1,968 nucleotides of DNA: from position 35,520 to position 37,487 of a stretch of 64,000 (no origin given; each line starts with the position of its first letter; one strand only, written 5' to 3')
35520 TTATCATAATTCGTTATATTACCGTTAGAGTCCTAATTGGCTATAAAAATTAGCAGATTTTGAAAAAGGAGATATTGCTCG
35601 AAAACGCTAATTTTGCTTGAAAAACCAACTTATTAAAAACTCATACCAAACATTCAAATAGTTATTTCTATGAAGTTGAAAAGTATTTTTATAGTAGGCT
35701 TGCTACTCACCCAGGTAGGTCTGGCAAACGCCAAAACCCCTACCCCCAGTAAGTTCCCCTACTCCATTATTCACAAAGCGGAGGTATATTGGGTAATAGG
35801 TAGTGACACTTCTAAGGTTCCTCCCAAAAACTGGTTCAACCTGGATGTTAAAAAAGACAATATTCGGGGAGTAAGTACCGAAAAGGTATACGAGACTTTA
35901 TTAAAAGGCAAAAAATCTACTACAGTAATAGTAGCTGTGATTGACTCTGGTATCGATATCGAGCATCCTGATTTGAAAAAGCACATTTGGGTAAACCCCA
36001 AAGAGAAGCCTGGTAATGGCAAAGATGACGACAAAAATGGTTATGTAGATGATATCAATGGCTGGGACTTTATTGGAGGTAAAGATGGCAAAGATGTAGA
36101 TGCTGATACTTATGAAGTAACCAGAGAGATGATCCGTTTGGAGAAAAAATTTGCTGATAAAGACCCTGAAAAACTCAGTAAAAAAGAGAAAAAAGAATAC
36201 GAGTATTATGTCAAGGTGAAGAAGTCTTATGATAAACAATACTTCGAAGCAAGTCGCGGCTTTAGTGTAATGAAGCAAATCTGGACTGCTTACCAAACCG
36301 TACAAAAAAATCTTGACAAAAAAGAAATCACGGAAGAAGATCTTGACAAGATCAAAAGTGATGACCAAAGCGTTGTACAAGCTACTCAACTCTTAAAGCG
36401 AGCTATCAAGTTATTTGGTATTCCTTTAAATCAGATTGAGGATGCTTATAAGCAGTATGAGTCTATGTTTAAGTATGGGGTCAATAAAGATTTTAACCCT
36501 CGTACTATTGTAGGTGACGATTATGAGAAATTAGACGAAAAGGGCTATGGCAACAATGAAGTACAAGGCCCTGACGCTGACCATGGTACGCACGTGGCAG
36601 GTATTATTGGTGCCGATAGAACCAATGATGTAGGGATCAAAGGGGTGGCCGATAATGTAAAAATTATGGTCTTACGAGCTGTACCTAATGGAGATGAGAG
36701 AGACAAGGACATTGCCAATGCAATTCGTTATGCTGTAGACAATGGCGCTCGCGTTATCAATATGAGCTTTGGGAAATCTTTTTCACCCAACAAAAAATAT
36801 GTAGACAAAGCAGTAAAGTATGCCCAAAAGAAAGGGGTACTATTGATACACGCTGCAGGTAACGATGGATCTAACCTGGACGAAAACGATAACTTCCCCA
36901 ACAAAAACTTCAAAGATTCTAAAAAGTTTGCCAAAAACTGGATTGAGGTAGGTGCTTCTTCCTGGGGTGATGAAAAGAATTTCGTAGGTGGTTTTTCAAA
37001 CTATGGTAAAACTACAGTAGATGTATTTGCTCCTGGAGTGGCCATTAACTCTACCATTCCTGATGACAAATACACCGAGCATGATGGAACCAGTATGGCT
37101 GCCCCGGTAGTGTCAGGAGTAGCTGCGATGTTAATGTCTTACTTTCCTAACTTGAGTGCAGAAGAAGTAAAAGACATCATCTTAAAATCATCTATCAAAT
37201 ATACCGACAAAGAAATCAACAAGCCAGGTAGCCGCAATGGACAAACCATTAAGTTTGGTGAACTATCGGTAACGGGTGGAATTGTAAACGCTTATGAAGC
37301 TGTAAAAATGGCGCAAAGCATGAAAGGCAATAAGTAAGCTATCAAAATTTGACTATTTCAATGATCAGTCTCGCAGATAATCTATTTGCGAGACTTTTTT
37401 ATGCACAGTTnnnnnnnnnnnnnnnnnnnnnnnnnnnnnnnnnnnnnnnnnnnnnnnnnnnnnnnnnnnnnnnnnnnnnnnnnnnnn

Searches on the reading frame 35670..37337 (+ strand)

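Call 77: search_protein_families(library=pfam, proteins=[window:35670-37337:+], max_evalue=0.00001)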
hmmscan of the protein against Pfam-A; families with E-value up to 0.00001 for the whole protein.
window:35670-37337:+ (555 aa): 1 family
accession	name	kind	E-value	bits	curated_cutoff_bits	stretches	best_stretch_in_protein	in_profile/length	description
PF00082.27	Peptidase_S8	-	2.2e-54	185.2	21.8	1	85-513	3-275/288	Subtilase family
